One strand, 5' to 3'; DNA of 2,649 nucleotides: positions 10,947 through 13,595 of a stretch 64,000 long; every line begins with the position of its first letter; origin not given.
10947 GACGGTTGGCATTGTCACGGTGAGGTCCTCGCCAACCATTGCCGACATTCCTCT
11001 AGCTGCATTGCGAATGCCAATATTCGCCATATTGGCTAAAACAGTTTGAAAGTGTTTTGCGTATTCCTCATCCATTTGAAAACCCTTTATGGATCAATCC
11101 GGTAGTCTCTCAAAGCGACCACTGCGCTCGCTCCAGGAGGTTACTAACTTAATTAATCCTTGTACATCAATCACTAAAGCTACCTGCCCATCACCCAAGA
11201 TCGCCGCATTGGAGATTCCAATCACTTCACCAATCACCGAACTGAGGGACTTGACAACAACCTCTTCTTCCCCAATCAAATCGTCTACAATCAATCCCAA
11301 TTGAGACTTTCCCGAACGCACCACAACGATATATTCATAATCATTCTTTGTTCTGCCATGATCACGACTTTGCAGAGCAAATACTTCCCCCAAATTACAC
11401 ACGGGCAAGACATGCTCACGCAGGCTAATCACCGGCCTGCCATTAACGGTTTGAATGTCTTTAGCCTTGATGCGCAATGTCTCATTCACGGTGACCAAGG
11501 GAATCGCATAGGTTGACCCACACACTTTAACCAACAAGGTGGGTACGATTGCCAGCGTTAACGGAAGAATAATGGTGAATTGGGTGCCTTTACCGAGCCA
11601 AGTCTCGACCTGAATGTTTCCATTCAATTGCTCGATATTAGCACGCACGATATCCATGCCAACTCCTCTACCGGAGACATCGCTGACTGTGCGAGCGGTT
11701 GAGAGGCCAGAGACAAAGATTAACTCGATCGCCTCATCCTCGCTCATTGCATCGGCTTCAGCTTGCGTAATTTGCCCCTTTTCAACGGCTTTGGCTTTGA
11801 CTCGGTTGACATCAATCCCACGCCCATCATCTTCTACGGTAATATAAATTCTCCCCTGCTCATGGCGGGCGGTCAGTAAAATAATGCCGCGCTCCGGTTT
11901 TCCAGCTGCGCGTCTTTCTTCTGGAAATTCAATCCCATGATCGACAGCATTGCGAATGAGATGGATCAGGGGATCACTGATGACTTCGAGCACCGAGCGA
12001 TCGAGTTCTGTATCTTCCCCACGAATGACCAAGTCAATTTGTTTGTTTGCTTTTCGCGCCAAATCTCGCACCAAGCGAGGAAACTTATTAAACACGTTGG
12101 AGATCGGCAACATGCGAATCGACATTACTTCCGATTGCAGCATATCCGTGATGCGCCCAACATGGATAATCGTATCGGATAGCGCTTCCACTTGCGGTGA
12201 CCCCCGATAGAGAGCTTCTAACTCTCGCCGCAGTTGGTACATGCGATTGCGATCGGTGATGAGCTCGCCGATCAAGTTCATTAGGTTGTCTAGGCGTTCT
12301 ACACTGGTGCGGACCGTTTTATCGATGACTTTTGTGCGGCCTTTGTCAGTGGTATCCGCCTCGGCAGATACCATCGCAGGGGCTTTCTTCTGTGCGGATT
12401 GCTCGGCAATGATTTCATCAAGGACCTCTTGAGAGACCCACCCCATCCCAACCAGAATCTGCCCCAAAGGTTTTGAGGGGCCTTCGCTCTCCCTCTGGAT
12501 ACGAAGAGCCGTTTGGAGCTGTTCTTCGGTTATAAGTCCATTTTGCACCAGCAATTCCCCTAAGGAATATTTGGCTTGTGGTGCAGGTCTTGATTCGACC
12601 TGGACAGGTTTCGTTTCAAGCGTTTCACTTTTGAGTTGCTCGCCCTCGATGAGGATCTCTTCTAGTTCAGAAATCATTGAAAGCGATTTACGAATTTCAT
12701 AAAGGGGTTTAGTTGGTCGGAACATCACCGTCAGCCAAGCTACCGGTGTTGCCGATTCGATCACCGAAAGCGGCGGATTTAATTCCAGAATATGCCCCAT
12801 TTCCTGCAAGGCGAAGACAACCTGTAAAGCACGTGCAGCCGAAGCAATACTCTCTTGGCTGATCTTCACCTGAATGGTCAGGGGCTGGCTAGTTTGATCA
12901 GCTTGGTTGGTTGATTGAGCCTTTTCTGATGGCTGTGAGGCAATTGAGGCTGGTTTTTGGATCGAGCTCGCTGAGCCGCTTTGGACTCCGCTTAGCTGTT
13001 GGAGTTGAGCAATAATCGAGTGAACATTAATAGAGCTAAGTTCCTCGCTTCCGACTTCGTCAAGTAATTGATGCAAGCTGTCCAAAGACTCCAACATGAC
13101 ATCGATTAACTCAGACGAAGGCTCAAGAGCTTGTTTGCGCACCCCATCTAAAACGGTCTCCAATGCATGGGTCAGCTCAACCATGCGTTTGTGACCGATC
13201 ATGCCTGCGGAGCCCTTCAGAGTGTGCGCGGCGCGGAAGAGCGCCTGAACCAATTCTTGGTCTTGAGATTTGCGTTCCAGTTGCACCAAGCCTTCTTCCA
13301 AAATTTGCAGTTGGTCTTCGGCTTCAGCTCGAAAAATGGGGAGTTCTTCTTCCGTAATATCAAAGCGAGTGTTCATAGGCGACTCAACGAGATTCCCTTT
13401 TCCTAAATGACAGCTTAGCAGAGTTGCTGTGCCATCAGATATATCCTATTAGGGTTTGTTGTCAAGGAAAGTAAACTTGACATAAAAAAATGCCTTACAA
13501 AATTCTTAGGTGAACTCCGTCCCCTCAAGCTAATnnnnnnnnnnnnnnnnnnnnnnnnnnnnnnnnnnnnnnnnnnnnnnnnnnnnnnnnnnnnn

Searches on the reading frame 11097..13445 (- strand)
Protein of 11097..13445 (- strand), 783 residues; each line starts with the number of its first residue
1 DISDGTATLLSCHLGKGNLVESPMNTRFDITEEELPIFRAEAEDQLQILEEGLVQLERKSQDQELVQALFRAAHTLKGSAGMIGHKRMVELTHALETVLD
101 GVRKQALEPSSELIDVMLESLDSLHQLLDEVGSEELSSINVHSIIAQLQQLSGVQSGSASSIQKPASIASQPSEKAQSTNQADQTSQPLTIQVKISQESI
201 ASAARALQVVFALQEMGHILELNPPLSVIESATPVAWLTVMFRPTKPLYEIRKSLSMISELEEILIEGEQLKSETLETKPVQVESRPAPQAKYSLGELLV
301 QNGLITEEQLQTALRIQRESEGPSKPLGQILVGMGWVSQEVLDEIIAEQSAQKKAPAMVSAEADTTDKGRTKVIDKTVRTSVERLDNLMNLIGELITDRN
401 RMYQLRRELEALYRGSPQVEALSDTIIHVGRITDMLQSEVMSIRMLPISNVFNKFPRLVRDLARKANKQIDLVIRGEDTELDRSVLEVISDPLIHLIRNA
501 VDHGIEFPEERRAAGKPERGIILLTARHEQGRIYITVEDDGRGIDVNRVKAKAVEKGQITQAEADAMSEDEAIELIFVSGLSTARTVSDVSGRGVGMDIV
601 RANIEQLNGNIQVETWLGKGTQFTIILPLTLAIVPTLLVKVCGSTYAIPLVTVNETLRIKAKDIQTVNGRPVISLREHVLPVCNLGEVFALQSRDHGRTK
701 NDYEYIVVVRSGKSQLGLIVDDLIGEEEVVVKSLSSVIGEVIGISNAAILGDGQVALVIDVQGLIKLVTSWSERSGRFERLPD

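Call 23: search_protein_families(library=pfam, proteins=[window:11097-13445:-], max_evalue=0.00001)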
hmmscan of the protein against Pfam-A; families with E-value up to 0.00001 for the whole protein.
window:11097-13445:- (783 aa): 5 families
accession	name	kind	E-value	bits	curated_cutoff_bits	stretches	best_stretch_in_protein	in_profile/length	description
PF01584.24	CheW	-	3.2e-27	95.3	23.5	1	637-766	3-135/138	CheW-like domain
PF01627.28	Hpt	-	1.3e-18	67.4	24.6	1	37-125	5-82/84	Hpt domain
PF02518.31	HATPase_c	-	8.1e-18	65.3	26.4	1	491-630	4-110/111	Histidine kinase-, DNA gyrase B-, and HSP90-like ATPase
PF02895.20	H-kinase_dim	-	3.2e-15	56.7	23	1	376-443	2-68/68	Signal transducing histidine kinase, homodimeric domain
PF07194.16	P2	-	8.7e-09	35.8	23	1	190-266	3-79/81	P2 response regulator binding domain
